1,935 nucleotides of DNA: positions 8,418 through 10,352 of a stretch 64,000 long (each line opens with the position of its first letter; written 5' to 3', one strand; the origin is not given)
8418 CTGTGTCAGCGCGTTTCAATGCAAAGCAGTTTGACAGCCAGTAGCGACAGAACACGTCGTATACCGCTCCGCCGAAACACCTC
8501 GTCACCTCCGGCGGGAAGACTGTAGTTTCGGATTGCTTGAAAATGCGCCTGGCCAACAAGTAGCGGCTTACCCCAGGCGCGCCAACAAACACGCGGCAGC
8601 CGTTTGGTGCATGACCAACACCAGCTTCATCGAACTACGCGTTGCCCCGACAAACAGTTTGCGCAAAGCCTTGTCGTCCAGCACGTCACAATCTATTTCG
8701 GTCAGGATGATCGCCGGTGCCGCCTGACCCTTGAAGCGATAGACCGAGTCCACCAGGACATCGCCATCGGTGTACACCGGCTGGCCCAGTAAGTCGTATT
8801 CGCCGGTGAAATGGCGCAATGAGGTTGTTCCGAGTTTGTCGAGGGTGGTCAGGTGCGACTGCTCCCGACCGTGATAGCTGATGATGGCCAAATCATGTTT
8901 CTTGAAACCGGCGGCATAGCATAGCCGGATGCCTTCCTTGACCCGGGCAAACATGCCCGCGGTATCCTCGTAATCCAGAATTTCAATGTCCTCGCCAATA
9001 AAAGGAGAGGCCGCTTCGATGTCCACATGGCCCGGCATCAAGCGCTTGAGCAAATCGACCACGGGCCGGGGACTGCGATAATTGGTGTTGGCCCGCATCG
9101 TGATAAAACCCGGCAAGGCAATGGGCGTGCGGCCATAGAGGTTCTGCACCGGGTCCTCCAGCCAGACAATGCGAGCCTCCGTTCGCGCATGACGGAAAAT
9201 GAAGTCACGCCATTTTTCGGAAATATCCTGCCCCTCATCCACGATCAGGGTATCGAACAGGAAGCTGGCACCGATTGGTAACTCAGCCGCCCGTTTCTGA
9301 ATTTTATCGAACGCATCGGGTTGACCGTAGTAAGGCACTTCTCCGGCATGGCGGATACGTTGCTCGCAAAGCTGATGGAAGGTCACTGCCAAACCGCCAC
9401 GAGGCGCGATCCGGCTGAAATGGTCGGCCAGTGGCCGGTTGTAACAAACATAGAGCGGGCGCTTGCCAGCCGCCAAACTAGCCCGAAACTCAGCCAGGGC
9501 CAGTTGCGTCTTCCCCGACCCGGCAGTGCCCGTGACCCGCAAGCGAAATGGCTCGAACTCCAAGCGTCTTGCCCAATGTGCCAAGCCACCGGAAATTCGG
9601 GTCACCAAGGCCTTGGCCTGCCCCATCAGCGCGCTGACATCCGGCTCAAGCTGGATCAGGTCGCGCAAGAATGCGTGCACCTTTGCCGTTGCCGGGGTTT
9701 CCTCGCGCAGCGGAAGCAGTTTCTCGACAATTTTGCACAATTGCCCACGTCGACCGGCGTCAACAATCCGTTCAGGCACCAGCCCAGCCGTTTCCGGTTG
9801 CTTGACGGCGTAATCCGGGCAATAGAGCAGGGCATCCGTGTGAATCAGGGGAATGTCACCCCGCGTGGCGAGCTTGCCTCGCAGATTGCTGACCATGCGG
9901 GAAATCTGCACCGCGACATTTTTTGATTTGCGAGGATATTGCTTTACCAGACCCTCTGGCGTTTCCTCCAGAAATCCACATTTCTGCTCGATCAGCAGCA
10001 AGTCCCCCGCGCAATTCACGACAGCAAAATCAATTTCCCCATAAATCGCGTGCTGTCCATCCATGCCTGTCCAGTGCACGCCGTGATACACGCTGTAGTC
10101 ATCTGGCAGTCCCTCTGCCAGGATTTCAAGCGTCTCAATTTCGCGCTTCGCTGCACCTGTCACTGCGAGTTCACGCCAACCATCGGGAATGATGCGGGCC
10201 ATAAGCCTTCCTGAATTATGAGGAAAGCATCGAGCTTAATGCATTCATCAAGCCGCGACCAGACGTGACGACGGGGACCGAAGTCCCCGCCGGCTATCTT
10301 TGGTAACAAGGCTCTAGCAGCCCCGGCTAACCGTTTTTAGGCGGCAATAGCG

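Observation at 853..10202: Candidate undescribed WYL-regulated defence/membrane-remodelling module: NERD-helicase, TM peptide, WYL, Zn-ribbon and three dynamins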

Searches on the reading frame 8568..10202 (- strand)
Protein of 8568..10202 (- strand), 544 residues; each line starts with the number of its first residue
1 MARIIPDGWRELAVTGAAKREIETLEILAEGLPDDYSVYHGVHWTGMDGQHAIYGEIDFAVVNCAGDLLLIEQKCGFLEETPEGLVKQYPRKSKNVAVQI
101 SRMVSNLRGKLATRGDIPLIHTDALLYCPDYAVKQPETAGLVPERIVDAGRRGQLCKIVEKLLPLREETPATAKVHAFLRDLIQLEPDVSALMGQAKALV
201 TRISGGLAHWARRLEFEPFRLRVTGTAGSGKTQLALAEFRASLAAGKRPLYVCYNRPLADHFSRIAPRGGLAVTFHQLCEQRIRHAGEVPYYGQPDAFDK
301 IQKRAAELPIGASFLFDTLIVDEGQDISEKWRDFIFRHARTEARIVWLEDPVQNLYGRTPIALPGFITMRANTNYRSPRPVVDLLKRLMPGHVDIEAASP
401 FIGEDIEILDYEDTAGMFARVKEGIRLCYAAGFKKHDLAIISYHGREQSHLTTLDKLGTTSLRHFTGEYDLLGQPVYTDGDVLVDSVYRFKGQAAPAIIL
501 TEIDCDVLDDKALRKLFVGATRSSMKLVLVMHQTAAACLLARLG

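Call 6: search_protein_families(library=pfam, proteins=[window:8568-10202:-], max_evalue=0.01)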
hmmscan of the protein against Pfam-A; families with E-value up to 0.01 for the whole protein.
window:8568-10202:- (544 aa): 3 families
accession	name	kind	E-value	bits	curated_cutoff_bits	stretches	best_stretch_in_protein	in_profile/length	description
PF13538.12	UvrD_C_2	-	3.8e-10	39.9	27.4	1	482-530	2-52/52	UvrD-like helicase C-terminal domain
PF08378.17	NERD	-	5.9e-05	24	22.1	1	19-116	4-100/111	Nuclease-related domain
PF13245.12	AAA_19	-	8.3e-05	23.2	25.1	1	222-356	15-131/134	AAA domain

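Call 7: search_protein_families(library=padloc, proteins=[window:8568-10202:-], max_evalue=0.01)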
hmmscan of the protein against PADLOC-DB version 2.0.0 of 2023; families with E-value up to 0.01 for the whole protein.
window:8568-10202:- (544 aa): 9 families
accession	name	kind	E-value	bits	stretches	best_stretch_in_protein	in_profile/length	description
PDLC03813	RTasNERD-Hel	-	7.1e-14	49.8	2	223-530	229-510/519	DRT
PDLC01087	C3a187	-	2.6e-08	31.2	1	222-360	214-364/559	NERD+UvrD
PDLC00120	GajB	-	0.00022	18.5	0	314-383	154-232/458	UrvD helicase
PDLC00129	GajB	-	0.00036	17.2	1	316-418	227-337/594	UrvD helicase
PDLC03002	Helicase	-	0.0004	16.7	1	294-357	309-372/707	-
PDLC00104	GajB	-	0.00045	17.1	0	298-356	148-205/574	UrvD helicase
PDLC00113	GajB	-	0.0018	14.9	1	316-398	176-263/579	UrvD helicase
PDLC00117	GajB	-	0.005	13.4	0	316-451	219-366/604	UrvD helicase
PDLC00143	GajB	-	0.0073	12.9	0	318-398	203-289/632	UrvD helicase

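Call 8: search_protein_families(library=ncbifam, proteins=[window:8568-10202:-], max_evalue=0.01)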
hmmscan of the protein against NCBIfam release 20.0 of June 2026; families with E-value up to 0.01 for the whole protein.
window:8568-10202:- (544 aa): 2 families
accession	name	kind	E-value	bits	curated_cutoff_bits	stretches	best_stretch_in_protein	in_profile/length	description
NF041464.1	HelD_BACSU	equivalog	0.00017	19.6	419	1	369-535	610-766/779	RNA polymerase recycling motor HelD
NF047741.1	antiphage_MADS6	equivalog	0.00088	17.9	460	1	1-63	1-54/612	methylation-associated defense system protein kinase MAD6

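Call 20: list_cluster_members(proteins=[window:8568-10202:-, window:7158-8153:-, window:6948-7133:-, window:4787-6547:-, window:2553-4790:-, window:853-2556:-, window:13688-15586:+, window:11167-11763:-, window:183-887:+])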
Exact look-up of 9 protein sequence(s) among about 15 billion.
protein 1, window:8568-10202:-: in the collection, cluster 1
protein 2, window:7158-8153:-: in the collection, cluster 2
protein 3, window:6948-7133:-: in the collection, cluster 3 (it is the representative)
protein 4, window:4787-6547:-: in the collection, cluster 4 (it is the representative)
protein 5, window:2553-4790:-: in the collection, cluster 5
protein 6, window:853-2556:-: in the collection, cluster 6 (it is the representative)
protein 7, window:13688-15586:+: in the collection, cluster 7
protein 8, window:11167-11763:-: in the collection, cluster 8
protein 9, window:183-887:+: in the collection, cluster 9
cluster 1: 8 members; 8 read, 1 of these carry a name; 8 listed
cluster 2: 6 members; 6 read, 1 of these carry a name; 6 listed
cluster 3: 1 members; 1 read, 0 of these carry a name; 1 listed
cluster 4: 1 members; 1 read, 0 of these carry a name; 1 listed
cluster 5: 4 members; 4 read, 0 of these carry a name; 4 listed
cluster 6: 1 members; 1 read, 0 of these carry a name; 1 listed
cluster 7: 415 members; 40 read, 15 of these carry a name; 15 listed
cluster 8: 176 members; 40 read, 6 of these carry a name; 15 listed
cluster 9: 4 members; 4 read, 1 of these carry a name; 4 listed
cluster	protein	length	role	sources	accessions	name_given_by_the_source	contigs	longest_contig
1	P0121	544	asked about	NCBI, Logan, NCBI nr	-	-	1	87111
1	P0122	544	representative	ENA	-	-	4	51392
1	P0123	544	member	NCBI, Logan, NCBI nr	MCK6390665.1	MAG: ATP-binding domain-containing protein [Azonexus sp.] | ATP-binding domain-containing protein [Azonexus sp.]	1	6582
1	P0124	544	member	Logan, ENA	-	-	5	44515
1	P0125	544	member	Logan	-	-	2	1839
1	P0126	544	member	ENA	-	-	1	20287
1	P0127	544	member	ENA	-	-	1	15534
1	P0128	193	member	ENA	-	-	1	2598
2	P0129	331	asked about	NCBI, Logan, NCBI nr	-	-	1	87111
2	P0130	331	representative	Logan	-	-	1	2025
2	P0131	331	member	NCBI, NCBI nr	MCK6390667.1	MAG: WYL domain-containing protein [Azonexus sp.] | WYL domain-containing protein [Azonexus sp.]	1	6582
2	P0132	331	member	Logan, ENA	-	-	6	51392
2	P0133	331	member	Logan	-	-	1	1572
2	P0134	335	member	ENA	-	-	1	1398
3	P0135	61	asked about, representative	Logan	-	-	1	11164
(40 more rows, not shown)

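Call 35: find_encoding_contigs(protein=P0122, flank=10000, max_places=4)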
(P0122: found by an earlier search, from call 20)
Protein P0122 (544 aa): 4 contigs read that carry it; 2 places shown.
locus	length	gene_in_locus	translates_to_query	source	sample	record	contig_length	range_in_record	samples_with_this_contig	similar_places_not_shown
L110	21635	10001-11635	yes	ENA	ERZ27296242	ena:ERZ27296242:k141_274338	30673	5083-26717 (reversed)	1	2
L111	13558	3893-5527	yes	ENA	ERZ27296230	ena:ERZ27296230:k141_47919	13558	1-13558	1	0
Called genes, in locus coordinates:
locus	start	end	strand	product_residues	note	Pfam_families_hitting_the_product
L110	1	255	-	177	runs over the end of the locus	PF00213:OSCP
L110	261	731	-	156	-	PF00430:ATP-synt_B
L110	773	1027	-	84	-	PF00137:ATP-synt_C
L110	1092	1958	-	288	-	PF00119:ATP-synt_A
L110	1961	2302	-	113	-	PF03899:ATP-synt_I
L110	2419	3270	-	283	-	PF02195:ParB_N, PF17762:HTH_ParB, PF23552:ParB_C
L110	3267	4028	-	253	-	PF00142:Fer4_NifH (weak), PF01656:CbiA, PF02374:ArsA_ATPase (weak), PF06564:CBP_BcsQ, PF09140:MipZ (weak), PF10609:ParA, PF13614:AAA_31, PF09140:MipZ (weak)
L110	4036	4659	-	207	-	PF02527:GidB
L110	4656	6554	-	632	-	PF01134:GIDA, PF12831:FAD_oxidored (weak), PF21680:GIDA_C_1st, PF13932:SAM_GIDA_C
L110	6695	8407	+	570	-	PF00072:Response_reg, PF13432:TPR_16 (faint), PF14559:TPR_19 (faint), PF25064:ARM_TT21_5th (faint), PF25062:ARM_TT21_N (faint), PF00515:TPR_1 (faint), PF07719:TPR_2 (faint), PF13181:TPR_8 (faint), +3 more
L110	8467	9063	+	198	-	PF00677:Lum_binding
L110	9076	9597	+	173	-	-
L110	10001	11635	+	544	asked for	PF13538:UvrD_C_2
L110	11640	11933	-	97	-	-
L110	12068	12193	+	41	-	-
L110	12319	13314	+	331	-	PF13280:WYL, PF25583:WCX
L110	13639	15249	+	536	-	-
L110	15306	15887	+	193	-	-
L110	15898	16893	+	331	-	-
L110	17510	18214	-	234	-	PF03544:TonB_C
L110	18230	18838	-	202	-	PF00027:cNMP_binding (weak), PF13545:HTH_Crp_2 (weak)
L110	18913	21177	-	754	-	PF07715:Plug, PF00593:TonB_dep_Rec_b-barrel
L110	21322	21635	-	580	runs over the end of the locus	PF05524:PEP-utilisers_N, PF00391:PEP-utilizers, PF02896:PEP-utilizers_C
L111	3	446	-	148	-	?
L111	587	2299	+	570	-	PF00072:Response_reg, PF13432:TPR_16 (faint), PF14559:TPR_19 (faint), PF25064:ARM_TT21_5th (faint), PF25062:ARM_TT21_N (faint), PF00515:TPR_1 (faint), PF07719:TPR_2 (faint), PF13181:TPR_8 (faint), +3 more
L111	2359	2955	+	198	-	PF00677:Lum_binding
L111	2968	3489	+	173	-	-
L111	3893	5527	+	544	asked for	PF13538:UvrD_C_2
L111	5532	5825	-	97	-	-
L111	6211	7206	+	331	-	PF13280:WYL, PF25583:WCX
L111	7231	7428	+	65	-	-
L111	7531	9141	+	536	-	-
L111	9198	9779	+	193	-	-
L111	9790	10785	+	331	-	-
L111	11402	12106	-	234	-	PF03544:TonB_C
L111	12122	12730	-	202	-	PF00027:cNMP_binding (weak), PF13545:HTH_Crp_2 (weak)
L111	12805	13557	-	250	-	?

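Call 36: find_encoding_contigs(protein=P0124, flank=10000, max_places=4)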
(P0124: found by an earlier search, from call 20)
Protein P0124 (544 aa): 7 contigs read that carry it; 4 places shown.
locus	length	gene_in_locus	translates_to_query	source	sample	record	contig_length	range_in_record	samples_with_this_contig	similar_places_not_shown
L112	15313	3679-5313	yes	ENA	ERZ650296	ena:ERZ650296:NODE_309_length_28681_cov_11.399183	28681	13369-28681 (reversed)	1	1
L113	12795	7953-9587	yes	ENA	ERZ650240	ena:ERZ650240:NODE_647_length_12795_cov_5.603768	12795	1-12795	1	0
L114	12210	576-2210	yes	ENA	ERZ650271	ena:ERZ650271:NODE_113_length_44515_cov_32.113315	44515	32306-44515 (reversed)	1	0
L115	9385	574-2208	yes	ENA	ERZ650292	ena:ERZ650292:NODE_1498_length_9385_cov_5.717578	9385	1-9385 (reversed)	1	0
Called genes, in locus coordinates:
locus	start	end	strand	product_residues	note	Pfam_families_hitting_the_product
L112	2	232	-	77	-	?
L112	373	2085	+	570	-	PF13374:TPR_10 (faint), PF13424:TPR_12 (faint), PF00072:Response_reg, PF13432:TPR_16 (faint), PF14559:TPR_19 (faint), PF25064:ARM_TT21_5th (faint), PF25062:ARM_TT21_N (faint), PF00515:TPR_1 (faint), +3 more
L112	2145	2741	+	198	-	PF00677:Lum_binding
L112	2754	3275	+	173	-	-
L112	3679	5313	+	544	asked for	PF13538:UvrD_C_2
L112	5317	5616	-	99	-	-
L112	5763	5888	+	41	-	-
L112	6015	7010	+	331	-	PF13280:WYL, PF25583:WCX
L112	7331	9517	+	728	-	-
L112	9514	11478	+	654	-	-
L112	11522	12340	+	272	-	-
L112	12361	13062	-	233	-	PF03544:TonB_C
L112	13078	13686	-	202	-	PF00027:cNMP_binding (weak), PF13545:HTH_Crp_2 (faint)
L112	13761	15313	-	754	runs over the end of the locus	PF07715:Plug, PF00593:TonB_dep_Rec_b-barrel, PF14905:OMP_b-brl_3 (weak)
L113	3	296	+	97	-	?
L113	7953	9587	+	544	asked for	PF13538:UvrD_C_2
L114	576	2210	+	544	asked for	PF13538:UvrD_C_2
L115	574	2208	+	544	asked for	PF13538:UvrD_C_2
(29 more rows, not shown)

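Call 39: search_protein_families(library=padloc, proteins=[L110:13639-15249:+, L110:15306-15887:+, L110:15898-16893:+, L112:7331-9517:+, L112:9514-11478:+, L112:11522-12340:+, L111:7231-7428:+], max_evalue=0.01)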
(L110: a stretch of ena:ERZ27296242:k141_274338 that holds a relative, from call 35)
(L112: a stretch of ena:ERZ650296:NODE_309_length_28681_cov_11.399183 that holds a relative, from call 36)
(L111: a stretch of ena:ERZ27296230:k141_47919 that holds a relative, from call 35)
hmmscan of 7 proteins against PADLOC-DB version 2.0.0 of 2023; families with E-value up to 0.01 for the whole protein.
L110:13639-15249:+ (536 aa): 2 families
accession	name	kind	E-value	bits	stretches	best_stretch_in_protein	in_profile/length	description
PDLC04409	PDC-M09B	-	1.1e-13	48.6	1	74-434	37-392/480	-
PDLC04408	PDC-M09B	-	1.5e-08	31.6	1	86-461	53-425/486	-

L110:15306-15887:+ (193 aa): 0 families

L110:15898-16893:+ (331 aa): 2 families
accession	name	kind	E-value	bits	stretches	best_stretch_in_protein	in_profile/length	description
PDLC04407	PDC-M09A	-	2.5e-28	97.4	1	37-293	8-265/282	-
PDLC04406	PDC-M09A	-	8.3e-26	89.2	1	113-308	128-323/330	-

L112:7331-9517:+ (728 aa): 0 families

L112:9514-11478:+ (654 aa): 3 families
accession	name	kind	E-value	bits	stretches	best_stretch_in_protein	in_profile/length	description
PDLC03841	LeoBC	-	1.7e-05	22.2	0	32-73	51-94/601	-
PDLC03839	LeoA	-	0.00096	16.3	0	40-78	41-79/559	-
PDLC04140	mad8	-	0.0014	16.2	0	58-83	29-54/314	mads_8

L112:11522-12340:+ (272 aa): 5 families
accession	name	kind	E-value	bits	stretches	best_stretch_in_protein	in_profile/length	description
PDLC00648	ZorA3|ZorA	-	8.1e-08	29.4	1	4-238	251-484/692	MotA/ExbB/TolQ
PDLC00647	ZorA3|ZorA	-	2.8e-06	24.1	1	5-235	280-489/780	MotA/ExbB/TolQ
PDLC03865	LmuB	-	2.2e-05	20.9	1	13-240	521-750/1007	-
PDLC02414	Aga_SIR2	-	0.0014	16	1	50-163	12-113/313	-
PDLC04897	PDC-S06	-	0.0015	15.2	0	32-147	273-392/727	-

L111:7231-7428:+ (65 aa): 0 families

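Call 40: search_protein_families(library=pfam, proteins=[L110:13639-15249:+, L110:15306-15887:+, L110:15898-16893:+, L112:7331-9517:+, L112:9514-11478:+, L112:11522-12340:+, L111:7231-7428:+], max_evalue=0.05)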
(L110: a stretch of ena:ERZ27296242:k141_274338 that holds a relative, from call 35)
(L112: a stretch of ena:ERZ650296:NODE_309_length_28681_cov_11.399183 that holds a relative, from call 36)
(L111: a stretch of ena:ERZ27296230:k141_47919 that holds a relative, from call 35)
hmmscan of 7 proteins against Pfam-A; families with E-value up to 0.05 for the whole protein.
L110:13639-15249:+ (536 aa): 1 family
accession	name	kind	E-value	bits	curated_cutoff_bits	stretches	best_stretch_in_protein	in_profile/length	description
PF22554.1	Chap-C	-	0.025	15.7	27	1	203-244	42-83/91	TY-Chap C-terminal domain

L110:15306-15887:+ (193 aa): 0 families

L110:15898-16893:+ (331 aa): 2 families
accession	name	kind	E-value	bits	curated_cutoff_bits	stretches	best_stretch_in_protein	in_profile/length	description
PF23854.1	DUF7217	-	0.028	14.6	29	0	207-271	123-188/238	Domain of unknown function (DUF7217)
PF01972.22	SDH_protease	-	0.04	13.4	31.3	0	25-68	169-213/286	ClpP-like SDH-type serine proteinase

L112:7331-9517:+ (728 aa): 7 families
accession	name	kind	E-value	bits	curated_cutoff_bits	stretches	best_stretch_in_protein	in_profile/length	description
PF02492.25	cobW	-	0.006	16.6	20.7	0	53-72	3-22/180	CobW/HypB/UreG, nucleotide-binding domain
PF00005.33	ABC_tran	-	0.015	16.3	25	1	51-78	12-39/137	ABC transporter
PF05729.18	NACHT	-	0.019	15.2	26.7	0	129-179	53-113/167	NACHT domain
PF13401.12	AAA_22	-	0.032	15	27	0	50-90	5-33/130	AAA domain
PF13191.12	AAA_16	-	0.033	15.1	32.6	1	47-224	21-167/167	AAA ATPase domain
PF13238.12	AAA_18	-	0.046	14.6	29.4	0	54-123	2-79/128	AAA domain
PF03193.22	RsgA_GTPase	-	0.047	13.9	30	0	181-240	16-75/174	RsgA GTPase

L112:9514-11478:+ (654 aa): 3 families
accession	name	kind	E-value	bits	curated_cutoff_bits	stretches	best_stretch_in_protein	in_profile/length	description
PF00350.29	Dynamin_N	-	3.5e-05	24.3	27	1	59-210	1-135/168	Dynamin family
PF17675.6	APG6_N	-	0.00025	21.9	45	1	533-604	45-116/132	Apg6 coiled-coil region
PF01926.29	MMR_HSR1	-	0.044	14.3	21.9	0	59-78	2-21/113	50S ribosome-binding GTPase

L112:11522-12340:+ (272 aa): 11 families
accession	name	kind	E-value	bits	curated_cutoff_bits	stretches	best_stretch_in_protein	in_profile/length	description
PF06009.19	Laminin_II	-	3.2e-05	24.4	33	0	5-69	34-96/138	Laminin Domain II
PF15372.11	DUF4600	-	0.00072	20.3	27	1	41-106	17-82/128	Domain of unknown function (DUF4600)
PF08663.15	HalX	-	0.0016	19.3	23.2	0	17-55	21-59/68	HalX domain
PF00804.31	Syntaxin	-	0.0028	17.9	26.7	1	34-130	5-95/157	Syntaxin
PF04513.17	Baculo_PEP_C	-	0.0065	17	38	0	92-141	31-80/140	Baculovirus polyhedron envelope protein, PEP, C terminus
PF14362.11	DUF4407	-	0.0081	15.9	31.3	0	4-184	111-232/297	Domain of unknown function (DUF4407)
PF20379.3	DUF6674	-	0.012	15.6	28.5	1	14-115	5-100/251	Family of unknown function (DUF6674)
PF06103.16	DUF948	-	0.017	15.7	37.2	0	24-69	19-64/89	Bacterial protein of unknown function (DUF948)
PF01544.23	CorA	-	0.031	14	27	1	67-178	104-220/292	CorA-like Mg2+ transporter protein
PF11068.13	YlqD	-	0.034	14.9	27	0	74-144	13-83/131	YlqD protein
PF02108.21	FliH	-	0.042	14.2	24.1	1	84-131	5-52/128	Flagellar assembly protein FliH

L111:7231-7428:+ (65 aa): 0 families

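Call 72: search_solved_structures(query=window:8568-10202:-, max_evalue=0.01)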
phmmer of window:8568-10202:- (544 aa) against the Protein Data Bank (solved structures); distinct sequences matched with E-value up to 0.01: 0.

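Call 78: find_homologous_proteins(query=window:8568-10202:-, max_evalue=1e-10)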
Query window:8568-10202:- (544 aa): 4008 proteins with E <= 1e-10 among 8000 candidates; the best 120 are listed.
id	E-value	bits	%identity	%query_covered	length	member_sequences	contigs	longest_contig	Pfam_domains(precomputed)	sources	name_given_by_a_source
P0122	0.0e+0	1221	99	100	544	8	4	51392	PF13538.13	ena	-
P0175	0.0e+0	1083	87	100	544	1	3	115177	PF13538.13,PF13245.13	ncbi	-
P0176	0.0e+0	1027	80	100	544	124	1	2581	PF13538.13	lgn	-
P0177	0.0e+0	1021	80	100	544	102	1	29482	PF13538.13,PF13245.13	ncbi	-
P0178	1.7e-293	992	78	100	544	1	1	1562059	PF13538.13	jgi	-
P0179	1.8e-293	992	78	100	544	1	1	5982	PF13538.13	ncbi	-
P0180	2.3e-293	992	78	100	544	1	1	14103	PF13538.13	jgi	-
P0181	4.5e-293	991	78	100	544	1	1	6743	PF13538.13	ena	-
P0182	8.8e-293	990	78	100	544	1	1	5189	PF13538.13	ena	-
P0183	1.3e-292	989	78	100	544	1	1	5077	PF13538.13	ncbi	-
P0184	1.4e-292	989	78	100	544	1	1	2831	PF13538.13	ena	-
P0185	1.6e-292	989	78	100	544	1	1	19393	PF13538.13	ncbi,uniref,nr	ncbi:ATP-binding domain-containing protein [Accumulibacter sp.]|uniref:ATP-binding domain-containing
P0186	1.7e-292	989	78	100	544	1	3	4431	PF13538.13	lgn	-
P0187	2.0e-292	988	78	100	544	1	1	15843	PF13538.13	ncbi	-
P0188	3.1e-292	988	78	100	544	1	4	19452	PF13538.13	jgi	-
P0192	1.1e-291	986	78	100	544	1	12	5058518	PF13538.13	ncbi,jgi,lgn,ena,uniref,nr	ncbi:ATP-dependent helicase [Accumulibacter sp.]|jgi:hypothetical protein|uniref:NERD domain protein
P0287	4.2e-225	766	61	100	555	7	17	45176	PF13538.13,PF08378.18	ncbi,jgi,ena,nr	ncbi:MAG TPA: ATP-binding domain-containing protein [Azospira sp.]|nr:ATP-binding domain-containing 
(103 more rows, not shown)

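Call 79: find_encoding_contigs(protein=P0192, flank=10000, max_places=3)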
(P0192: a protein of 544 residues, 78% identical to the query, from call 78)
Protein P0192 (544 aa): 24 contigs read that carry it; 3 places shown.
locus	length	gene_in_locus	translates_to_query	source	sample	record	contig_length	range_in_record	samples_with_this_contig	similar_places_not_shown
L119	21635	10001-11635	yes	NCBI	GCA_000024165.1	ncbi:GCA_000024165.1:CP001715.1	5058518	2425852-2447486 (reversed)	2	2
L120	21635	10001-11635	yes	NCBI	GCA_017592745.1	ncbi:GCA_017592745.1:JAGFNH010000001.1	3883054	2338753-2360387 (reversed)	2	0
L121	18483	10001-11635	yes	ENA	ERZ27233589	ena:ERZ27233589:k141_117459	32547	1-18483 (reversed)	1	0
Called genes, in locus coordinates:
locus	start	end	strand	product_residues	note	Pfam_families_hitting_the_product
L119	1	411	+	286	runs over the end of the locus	PF00892:EamA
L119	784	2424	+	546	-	PF08269:dCache_2, PF17200:sCache_2, PF17201:Cache_3-Cache_2, PF00015:MCPsignal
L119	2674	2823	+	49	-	-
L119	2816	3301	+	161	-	-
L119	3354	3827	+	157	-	-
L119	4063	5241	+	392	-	PF11062:DUF2863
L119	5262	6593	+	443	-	PF00202:Aminotran_3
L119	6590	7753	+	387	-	PF00155:Aminotran_1_2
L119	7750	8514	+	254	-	PF00561:Abhydrolase_1, PF00975:Thioesterase, PF06821:Ser_hydrolase (faint), PF12146:Hydrolase_4, PF12697:Abhydrolase_6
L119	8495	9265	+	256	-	PF01209:Ubie_methyltran, PF13489:Methyltransf_23, PF13649:Methyltransf_25, PF13847:Methyltransf_31, PF08241:Methyltransf_11, PF08242:Methyltransf_12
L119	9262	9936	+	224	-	PF01656:CbiA, PF13500:AAA_26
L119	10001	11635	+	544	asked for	PF13538:UvrD_C_2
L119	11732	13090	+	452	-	PF00092:VWA, PF13519:VWA_2, PF13768:VWA_3 (weak)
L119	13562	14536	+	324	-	PF13276:HTH_21, PF24764:rva_4, PF00665:rve, PF13683:rve_3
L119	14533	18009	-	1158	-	PF02384:N6_Mtase (weak), PF20473:MmeI_Mtase (weak), PF07669:Eco57I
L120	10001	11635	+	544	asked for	PF13538:UvrD_C_2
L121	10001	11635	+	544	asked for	PF13538:UvrD_C_2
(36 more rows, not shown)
